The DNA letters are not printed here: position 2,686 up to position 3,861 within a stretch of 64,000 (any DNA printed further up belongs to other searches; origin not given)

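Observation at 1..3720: Compositionally foreign (~55% GC) block encoding a kinase-like/Zn-ribbon protein, an oversized isochorismatase-family hydrolase and a VWA(MIDAS)/Zn-ribbon protein.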

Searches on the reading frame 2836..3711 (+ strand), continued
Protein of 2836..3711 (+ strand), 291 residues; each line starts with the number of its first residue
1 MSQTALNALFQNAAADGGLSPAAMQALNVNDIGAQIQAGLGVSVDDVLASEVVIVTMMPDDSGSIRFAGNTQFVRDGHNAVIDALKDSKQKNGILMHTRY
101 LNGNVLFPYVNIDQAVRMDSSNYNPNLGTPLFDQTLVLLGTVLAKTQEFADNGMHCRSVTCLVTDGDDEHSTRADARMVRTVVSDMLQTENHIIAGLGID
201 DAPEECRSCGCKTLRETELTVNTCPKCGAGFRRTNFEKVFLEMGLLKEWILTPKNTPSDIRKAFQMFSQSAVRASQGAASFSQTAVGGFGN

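Call 51: fold_search(model_id=the predicted structure, library=pdb)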
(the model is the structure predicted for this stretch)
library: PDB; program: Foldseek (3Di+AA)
matches with E <= 10: 1099; with E <= 0.001: 16
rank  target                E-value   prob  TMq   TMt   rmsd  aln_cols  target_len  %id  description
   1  4cnb_A                5.7e-05  1.00  0.40  0.31   6.4       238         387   14  Structure of proximal thread matrix protein 1 (PTMP1) from the mussel byssus - Crystal form 2 (released 2014-03-12)
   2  6fpy_B                6.7e-05  1.00  0.38  0.20   6.0       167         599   15  Inter-alpha-inhibitor heavy chain 1, wild type (released 2019-02-27)
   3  6fpy_A                1.0e-04  1.00  0.45  0.23   6.8       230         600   12  Inter-alpha-inhibitor heavy chain 1, wild type (released 2019-02-27)
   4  4cnb_B                1.2e-04  1.00  0.41  0.32   5.5       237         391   15  Structure of proximal thread matrix protein 1 (PTMP1) from the mussel byssus - Crystal form 2 (released 2014-03-12)
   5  9c4f_I                1.5e-04  1.00  0.42  0.60   6.2       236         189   17  Infectious B19V capsid (released 2024-10-16)
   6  8ql1_C                2.0e-04  1.00  0.35  0.40  15.7       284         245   12  Crystal structure of the human MDN1-MIDAS/NLE1-UBL complex (released 2025-04-09)
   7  4cn9_B                2.3e-04  1.00  0.41  0.31   6.4       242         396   14  structure of proximal thread matrix protein 1 (PTMP1) from the mussel byssus with zinc occupied MIDAS motif (released 2014-03-12)
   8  6fpz_A                2.4e-04  1.00  0.45  0.23   6.7       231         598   12  Inter-alpha-inhibitor heavy chain 1, D298A (released 2019-02-27)
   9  4cn9_A                2.5e-04  1.00  0.40  0.30   6.4       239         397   13  structure of proximal thread matrix protein 1 (PTMP1) from the mussel byssus with zinc occupied MIDAS motif (released 2014-03-12)
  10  9ykb_A                2.8e-04  1.00  0.42  0.47   4.6       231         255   10  The von Willebrand factor A domain of human capillary morphogenesis gene II, fused to the 1TEL crystallization chapero (released 2025-10-22)
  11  6qtb_D                4.2e-04  0.99  0.36  0.41  13.1       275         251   10  Crystal structure of Rea1-MIDAS/Ytm1-UBL complex from Chaetomium thermophilum (released 2019-08-07)
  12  6m3y                  4.4e-04  1.00  0.49  0.19   6.4       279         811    9  Crystal structure of pilus adhesin, SpaC from Lactobacillus rhamnosus GG - open conformation (released 2020-07-29)
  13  4cn8                  4.7e-04  1.00  0.42  0.32   5.9       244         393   14  Structure of proximal thread matrix protein 1 (PTMP1) from the mussel byssus (released 2014-03-12)
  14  6m48_B                5.5e-04  1.00  0.48  0.19   6.8       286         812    9  Crystal structure of pilus adhesin, SpaC from Lactobacillus rhamnosus GG - P21212 form (released 2020-07-29)
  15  6qtb_A                7.7e-04  1.00  0.41  0.46  12.8       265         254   12  Crystal structure of Rea1-MIDAS/Ytm1-UBL complex from Chaetomium thermophilum (released 2019-08-07)
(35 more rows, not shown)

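Call 60: find_encoding_contigs(protein=P0122, flank=10000, max_places=3)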
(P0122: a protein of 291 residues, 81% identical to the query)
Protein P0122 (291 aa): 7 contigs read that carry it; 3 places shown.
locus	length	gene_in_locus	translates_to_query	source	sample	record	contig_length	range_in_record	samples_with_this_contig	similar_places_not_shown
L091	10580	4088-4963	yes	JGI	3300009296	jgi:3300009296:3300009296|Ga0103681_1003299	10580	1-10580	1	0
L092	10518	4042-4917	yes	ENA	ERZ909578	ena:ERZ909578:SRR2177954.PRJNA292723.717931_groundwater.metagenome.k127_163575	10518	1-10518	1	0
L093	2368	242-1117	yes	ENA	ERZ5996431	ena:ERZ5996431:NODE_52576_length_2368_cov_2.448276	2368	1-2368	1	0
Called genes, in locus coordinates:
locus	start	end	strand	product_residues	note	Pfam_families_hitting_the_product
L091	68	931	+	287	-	PF13672:PP2C_2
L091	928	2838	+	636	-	-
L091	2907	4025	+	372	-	-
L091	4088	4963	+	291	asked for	-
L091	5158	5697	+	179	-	PF01467:CTP_transf_like (weak)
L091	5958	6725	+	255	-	PF01467:CTP_transf_like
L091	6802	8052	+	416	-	PF17767:NAPRTase_N, PF04095:NAPRTase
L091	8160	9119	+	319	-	-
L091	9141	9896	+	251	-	PF20143:NAD_kinase_C (weak)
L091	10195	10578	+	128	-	?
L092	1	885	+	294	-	?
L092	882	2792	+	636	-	-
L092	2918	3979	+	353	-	-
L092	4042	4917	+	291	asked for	-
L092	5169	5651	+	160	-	PF01467:CTP_transf_like (weak)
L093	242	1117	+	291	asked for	-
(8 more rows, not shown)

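Call 61: find_encoding_contigs(protein=P0124, flank=10000, max_places=2)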
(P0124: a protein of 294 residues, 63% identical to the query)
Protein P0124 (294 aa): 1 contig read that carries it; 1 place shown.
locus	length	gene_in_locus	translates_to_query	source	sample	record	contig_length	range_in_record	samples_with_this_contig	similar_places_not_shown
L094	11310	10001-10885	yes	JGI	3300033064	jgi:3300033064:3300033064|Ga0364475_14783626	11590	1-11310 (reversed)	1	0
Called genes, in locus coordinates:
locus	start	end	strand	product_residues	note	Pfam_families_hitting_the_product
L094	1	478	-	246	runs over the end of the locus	PF12844:HTH_19 (weak), PF13413:HTH_25, PF09136:Glucodextran_B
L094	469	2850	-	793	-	PF13491:FtsK_4TM, PF17854:FtsK_alpha, PF01580:FtsK_SpoIIIE, PF09397:FtsK_gamma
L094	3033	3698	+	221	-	PF00293:NUDIX, PF19368:WHD_AraR, PF21906:WHD_NrtR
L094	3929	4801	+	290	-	PF01145:Band_7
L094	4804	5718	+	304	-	-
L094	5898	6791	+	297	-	PF13672:PP2C_2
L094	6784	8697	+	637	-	-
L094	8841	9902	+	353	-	-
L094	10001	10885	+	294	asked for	-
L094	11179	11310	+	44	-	?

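Call 74: find_related_loci(query=A5, collection=viral_contigs, flank=8000)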
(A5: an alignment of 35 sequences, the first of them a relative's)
Query A5 (626 aa) in viral_contigs; peptide patterns used: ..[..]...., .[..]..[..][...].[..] (x = any residue, [..] = any of these).
64 stretches matched a pattern; 15 encode a relative of the query (tblastn E <= 1e-3); 15 distinct loci.
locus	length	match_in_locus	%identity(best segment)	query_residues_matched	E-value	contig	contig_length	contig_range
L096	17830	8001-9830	48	14-626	0e+0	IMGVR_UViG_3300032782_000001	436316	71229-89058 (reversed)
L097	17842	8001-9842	49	1-626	0e+0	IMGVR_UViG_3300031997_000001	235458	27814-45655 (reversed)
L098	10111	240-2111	46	1-625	9e-175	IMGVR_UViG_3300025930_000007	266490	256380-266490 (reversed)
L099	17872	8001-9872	46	1-625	1e-174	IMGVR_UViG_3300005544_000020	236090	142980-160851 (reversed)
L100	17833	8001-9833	44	13-626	4e-167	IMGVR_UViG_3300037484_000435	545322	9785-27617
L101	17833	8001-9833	43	13-625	2e-164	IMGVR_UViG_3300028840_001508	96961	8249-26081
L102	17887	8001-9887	41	11-625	6e-149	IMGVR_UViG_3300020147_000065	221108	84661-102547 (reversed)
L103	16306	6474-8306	43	13-625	2e-164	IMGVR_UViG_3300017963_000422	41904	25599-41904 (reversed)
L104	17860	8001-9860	44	1-626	3e-170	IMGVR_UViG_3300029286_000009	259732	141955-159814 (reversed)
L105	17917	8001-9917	41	2-625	2e-154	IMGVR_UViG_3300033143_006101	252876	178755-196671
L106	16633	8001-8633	48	1-215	1e-57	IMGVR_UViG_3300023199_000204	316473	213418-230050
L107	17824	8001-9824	51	14-626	0e+0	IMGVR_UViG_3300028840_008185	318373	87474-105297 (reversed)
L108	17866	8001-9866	27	1-625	5e-42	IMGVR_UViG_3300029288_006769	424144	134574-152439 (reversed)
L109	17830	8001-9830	27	13-625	6e-47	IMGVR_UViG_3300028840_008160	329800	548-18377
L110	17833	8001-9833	28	12-626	8e-55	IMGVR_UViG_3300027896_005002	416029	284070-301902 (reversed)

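Call 87: find_related_loci(query=A4, collection=viral_contigs, flank=8000)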
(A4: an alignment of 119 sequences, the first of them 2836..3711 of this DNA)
Query A4 (291 aa) in viral_contigs; peptide patterns used: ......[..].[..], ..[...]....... (x = any residue, [..] = any of these).
24 stretches matched a pattern; 7 encode a relative of the query (tblastn E <= 1e-3); 7 distinct loci.
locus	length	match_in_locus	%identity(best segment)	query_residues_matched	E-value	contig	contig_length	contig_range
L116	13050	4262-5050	60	1-291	3e-110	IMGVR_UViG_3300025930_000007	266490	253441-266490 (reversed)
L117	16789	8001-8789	60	1-291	3e-110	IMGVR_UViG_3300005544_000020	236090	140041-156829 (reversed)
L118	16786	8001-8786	57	1-290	4e-105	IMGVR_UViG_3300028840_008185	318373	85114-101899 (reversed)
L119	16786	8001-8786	61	1-290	3e-98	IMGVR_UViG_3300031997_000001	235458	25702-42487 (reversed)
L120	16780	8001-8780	49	1-288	6e-88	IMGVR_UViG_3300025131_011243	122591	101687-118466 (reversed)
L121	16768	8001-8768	51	6-289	3e-83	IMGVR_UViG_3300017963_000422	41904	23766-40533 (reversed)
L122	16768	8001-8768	51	6-289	4e-83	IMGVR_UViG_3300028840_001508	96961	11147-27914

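Call 88: find_encoding_contigs(protein=P0190, flank=8000, max_places=1)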
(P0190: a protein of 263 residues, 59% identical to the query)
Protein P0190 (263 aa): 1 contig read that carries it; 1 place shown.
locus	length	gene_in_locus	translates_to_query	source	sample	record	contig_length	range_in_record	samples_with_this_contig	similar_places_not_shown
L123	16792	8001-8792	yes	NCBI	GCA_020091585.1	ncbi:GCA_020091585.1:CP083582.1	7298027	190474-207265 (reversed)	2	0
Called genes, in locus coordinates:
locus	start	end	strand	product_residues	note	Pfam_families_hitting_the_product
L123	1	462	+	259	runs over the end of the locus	PF03747:ADP_ribosyl_GH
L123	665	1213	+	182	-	PF04664:OGFr_N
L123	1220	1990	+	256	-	PF03747:ADP_ribosyl_GH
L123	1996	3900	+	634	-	-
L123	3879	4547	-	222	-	-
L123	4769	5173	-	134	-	-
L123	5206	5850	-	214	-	PF05685:Uma2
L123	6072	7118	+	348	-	-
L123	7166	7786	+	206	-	PF05685:Uma2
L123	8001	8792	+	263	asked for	-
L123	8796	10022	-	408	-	PF04551:GcpE, PF26540:GcpE_C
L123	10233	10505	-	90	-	PF00076:RRM_1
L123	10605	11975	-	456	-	PF00512:HisKA, PF02518:HATPase_c, PF00072:Response_reg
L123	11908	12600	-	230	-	-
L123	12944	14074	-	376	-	PF13439:Glyco_transf_4, PF13579:Glyco_trans_4_4, PF00534:Glycos_transf_1, PF13692:Glyco_trans_1_4, PF13524:Glyco_trans_1_2, PF20706:GT4-conflict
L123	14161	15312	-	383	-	PF01370:Epimerase, PF16363:GDP_Man_Dehyd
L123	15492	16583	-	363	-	PF01926:MMR_HSR1, PF02421:FeoB_N (weak), PF06071:YchF-GTPase_C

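Call 89: find_encoding_contigs(protein=P0240, flank=8000, max_places=1)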
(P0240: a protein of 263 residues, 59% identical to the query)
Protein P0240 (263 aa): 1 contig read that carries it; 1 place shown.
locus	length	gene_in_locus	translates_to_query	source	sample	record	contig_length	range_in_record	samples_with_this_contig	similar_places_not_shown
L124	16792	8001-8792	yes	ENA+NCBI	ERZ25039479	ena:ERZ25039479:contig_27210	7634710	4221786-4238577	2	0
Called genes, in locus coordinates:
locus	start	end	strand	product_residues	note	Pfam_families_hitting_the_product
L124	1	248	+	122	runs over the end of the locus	PF00436:SSB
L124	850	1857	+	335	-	PF00579:tRNA-synt_1b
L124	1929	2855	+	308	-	PF02219:MTHFR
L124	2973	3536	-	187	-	-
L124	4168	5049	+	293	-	PF13672:PP2C_2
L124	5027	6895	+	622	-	PF00069:Pkinase (weak)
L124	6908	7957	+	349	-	-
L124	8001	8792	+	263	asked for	-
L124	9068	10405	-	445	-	PF00005:ABC_tran, PF13304:AAA_21 (faint), PF09821:AAA_assoc_C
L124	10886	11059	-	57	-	-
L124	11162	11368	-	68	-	-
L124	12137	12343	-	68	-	-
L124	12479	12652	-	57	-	-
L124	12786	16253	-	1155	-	PF17757:UvrB_inter, PF02559:CarD_TRCF_RID, PF00270:DEAD, PF04851:ResIII, PF00271:Helicase_C, PF03461:TRCF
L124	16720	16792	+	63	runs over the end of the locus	PF14217:DUF4327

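Call 90: search_protein_families(library=padloc, proteins=[L124:5027-6895:+, L124:4168-5049:+, L124:8001-8792:+, L124:6908-7957:+], max_evalue=0.1)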
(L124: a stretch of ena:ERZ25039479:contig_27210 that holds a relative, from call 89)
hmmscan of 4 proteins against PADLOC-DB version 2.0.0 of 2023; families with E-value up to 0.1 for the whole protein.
L124:5027-6895:+ (622 aa): 10 families
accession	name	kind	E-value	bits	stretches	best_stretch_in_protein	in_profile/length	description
PDLC04047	PD-T4-6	-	3.4e-06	24.4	1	116-220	104-207/327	-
PDLC04056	PD-T4-6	-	1.9e-05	22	1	113-165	97-149/415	-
PDLC03921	MkoA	-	7.4e-05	18.6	1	100-170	568-636/1607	-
PDLC03920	MkoA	-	0.00014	18.3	1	122-230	122-222/1112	-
PDLC04044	PD-T4-6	-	0.00089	16.5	1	16-166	38-183/372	-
PDLC04053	PD-T4-6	-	0.0026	15.3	1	118-165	105-154/311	-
PDLC04138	mad6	-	0.0033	14.4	1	200-227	231-258/659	mads_6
PDLC04048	PD-T4-6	-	0.0067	13.8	1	117-163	105-151/354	-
PDLC04051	PD-T4-6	-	0.011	12.7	1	18-165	40-180/476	-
PDLC04042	PD-T4-6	-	0.064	10.9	0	117-165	103-152/292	-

L124:4168-5049:+ (293 aa): 0 families

L124:8001-8792:+ (263 aa): 0 families

L124:6908-7957:+ (349 aa): 0 families

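Call 91: search_protein_families(library=ncbifam, proteins=[L091:5958-6725:+, L091:8160-9119:+, L091:9141-9896:+, L091:10195-10578:+, L094:4804-5718:+, L123:665-1213:+, L091:5158-5697:+], max_evalue=0.001)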
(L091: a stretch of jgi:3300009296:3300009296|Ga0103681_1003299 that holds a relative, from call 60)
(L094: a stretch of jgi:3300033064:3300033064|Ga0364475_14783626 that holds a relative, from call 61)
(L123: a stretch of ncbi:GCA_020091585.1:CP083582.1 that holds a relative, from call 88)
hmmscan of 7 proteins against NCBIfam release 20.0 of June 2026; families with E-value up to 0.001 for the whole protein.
L091:5958-6725:+ (255 aa): 9 families
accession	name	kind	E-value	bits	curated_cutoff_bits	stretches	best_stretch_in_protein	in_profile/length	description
TIGR00482.1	TIGR00482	equivalog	2.7e-21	76.5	112.45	1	56-252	3-194/194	nicotinate (nicotinamide) nucleotide adenylyltransferase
NF000840.1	PRK00071.1-3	equivalog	1.2e-15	57.6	150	1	49-253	5-199/201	nicotinate-nucleotide adenylyltransferase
NF000841.0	PRK00071.1-4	equivalog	4.8e-15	55.9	197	1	50-253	7-193/194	nicotinate-nucleotide adenylyltransferase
NF005519.0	PRK07152.1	equivalog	4.3e-13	48.9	315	1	50-253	1-185/361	nicotinate-nucleotide adenylyltransferase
NF006479.0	PRK08887.1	equivalog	5.6e-12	45.8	164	1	50-177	2-126/174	nicotinate-nicotinamide nucleotide adenylyltransferase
NF005410.0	PRK06973.1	equivalog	1.3e-10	41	214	1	48-162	20-134/243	nicotinate-nucleotide adenylyltransferase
NF000842.0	PRK00071.2-1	equivalog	6.4e-08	32.4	167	1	50-253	2-185/191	nicotinate-nucleotide adenylyltransferase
NF000839.0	PRK00071.1-1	equivalog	8.2e-08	32.4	187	1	56-253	12-216/219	nicotinate-nucleotide adenylyltransferase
NF000843.0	PRK00071.2-2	equivalog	4.8e-05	23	240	1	46-161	8-118/212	nicotinate-nucleotide adenylyltransferase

L091:8160-9119:+ (319 aa): 0 families

L091:9141-9896:+ (251 aa): 18 families
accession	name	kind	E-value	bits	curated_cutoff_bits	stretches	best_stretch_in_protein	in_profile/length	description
NF003406.0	PRK04761.1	equivalog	2.3e-27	95.8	211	1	33-246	33-247/257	NAD kinase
NF010679.0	PRK14077.1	equivalog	2.3e-20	73.1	343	1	35-206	63-234/287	NAD(+) kinase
NF003424.0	PRK04885.1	equivalog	4e-20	72.1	220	1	34-174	33-175/265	NAD kinase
NF003391.0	PRK04539.1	equivalog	6.7e-18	64.8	470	1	39-216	71-251/296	inorganic polyphosphate/ATP-NAD kinase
NF002561.0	PRK02155.1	equivalog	2.5e-16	59.8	371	1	36-209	64-239/297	NAD kinase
NF002306.0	PRK01231.1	equivalog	2.8e-16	59.5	316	1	40-171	70-203/299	NAD(+) kinase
NF002893.0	PRK03378.1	equivalog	1.2e-15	57.6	386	1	36-173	63-202/292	NAD(+) kinase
NF010677.0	PRK14075.1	equivalog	2.6e-15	56.7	260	1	38-210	44-208/257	NAD(+) kinase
NF002892.0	PRK03372.1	equivalog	1.1e-14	54.4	299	1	33-195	66-228/312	NAD kinase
NF002521.0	PRK01911.1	equivalog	1.4e-14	54.2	309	1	35-204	63-231/292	NAD kinase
NF002731.0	PRK02645.1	equivalog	8.4e-14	51.7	312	1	38-205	59-235/305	NAD(+) kinase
NF002984.0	PRK03708.1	equivalog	1.2e-13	51.1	326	1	36-205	57-221/277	NAD(+) kinase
NF002732.0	PRK02649.1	equivalog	1.8e-13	50.7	348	1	40-205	72-237/305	NAD(+) kinase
NF002902.0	PRK03501.1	equivalog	2.1e-13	50.3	219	1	23-170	28-174/266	NAD kinase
NF002579.0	PRK02231.1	equivalog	1.4e-12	47.6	459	1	35-178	69-215/301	NAD(+) kinase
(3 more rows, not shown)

L091:10195-10578:+ (128 aa): 0 families

L094:4804-5718:+ (304 aa): 2 families
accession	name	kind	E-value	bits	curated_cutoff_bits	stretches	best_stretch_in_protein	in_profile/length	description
NF002521.0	PRK01911.1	equivalog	6.6e-08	32.3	309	1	77-206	61-194/292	NAD kinase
NF002306.0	PRK01231.1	equivalog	0.00039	19.6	316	1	75-202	61-193/299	NAD(+) kinase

L123:665-1213:+ (182 aa): 0 families

L091:5158-5697:+ (179 aa): 3 families
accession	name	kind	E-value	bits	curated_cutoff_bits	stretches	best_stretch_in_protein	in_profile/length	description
TIGR02199.1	rfaE_dom_II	equivalog_domain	1.2e-18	67.3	181.5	1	39-173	10-142/144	D-glycero-beta-D-manno-heptose 1-phosphate adenylyltransferase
NF008454.0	PRK11316.1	equivalog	1.1e-13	50.6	521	1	38-174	339-472/475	bifunctional D-glycero-beta-D-manno-heptose-7-phosphate kinase/D-glycero-beta-D-manno-heptose 1-phosphate adenylyltransferase HldE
TIGR00125.1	cyt_tran_rel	domain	3.9e-07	30.2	27.7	1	42-102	1-55/65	adenylyltransferase/cytidyltransferase family protein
